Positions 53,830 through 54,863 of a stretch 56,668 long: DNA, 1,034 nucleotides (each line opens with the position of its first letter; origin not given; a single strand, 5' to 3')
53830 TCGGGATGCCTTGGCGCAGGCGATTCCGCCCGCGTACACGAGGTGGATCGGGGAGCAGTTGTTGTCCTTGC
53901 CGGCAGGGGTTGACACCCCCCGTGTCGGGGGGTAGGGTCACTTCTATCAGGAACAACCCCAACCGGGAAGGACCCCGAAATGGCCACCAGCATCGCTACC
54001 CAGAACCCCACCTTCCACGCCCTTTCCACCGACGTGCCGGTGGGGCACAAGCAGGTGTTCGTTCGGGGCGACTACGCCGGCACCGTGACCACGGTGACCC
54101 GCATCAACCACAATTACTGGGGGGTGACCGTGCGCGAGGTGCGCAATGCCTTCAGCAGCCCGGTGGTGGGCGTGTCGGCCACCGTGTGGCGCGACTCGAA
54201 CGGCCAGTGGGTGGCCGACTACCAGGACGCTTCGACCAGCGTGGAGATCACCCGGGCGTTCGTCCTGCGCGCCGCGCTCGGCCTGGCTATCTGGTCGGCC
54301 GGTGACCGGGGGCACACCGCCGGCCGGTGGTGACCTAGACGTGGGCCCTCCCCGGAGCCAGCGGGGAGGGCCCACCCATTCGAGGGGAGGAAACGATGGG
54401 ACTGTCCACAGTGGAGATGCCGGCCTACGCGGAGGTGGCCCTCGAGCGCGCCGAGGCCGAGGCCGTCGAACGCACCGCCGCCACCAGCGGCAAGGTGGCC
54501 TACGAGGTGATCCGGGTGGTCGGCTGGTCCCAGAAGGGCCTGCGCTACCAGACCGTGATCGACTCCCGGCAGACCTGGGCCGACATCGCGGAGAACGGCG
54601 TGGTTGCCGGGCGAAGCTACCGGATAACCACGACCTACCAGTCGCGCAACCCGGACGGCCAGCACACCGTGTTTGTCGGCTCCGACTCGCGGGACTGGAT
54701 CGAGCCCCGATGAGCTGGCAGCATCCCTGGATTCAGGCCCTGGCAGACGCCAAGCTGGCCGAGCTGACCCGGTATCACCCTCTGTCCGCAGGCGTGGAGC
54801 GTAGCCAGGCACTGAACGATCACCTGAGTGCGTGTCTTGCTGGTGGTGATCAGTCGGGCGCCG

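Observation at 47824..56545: Genome-wide family of one promoter-plus-leader cassette (at least 12 full and 4 truncated copies)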

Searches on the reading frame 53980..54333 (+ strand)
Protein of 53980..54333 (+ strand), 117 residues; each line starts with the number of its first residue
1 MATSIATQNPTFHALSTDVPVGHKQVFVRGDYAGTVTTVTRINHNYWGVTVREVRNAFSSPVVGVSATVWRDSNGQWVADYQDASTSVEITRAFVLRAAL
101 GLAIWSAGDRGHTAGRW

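Call 11: search_protein_families(library=phrogs, proteins=[window:53980-54333:+], max_evalue=0.001)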
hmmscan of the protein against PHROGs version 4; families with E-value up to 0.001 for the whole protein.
window:53980-54333:+ (117 aa): 0 families

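Call 41: find_encoding_contigs(protein=window:53980-54333:+, flank=10000, max_places=10)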
Protein window:53980-54333:+ (117 aa): no gene with exactly this product is on record in the collection.

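Call 89: search_protein_families(library=pfam, proteins=[window:53980-54333:+], max_evalue=0.01)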
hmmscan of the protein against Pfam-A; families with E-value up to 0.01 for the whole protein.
window:53980-54333:+ (117 aa): 0 families

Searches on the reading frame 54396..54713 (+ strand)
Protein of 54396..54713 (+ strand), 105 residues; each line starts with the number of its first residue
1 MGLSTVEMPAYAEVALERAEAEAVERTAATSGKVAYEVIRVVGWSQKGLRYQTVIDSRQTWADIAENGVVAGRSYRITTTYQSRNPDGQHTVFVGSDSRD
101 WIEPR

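Call 90: search_protein_families(library=pfam, proteins=[window:54396-54713:+], max_evalue=0.001)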
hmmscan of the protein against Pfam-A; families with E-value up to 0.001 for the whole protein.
window:54396-54713:+ (105 aa): 0 families
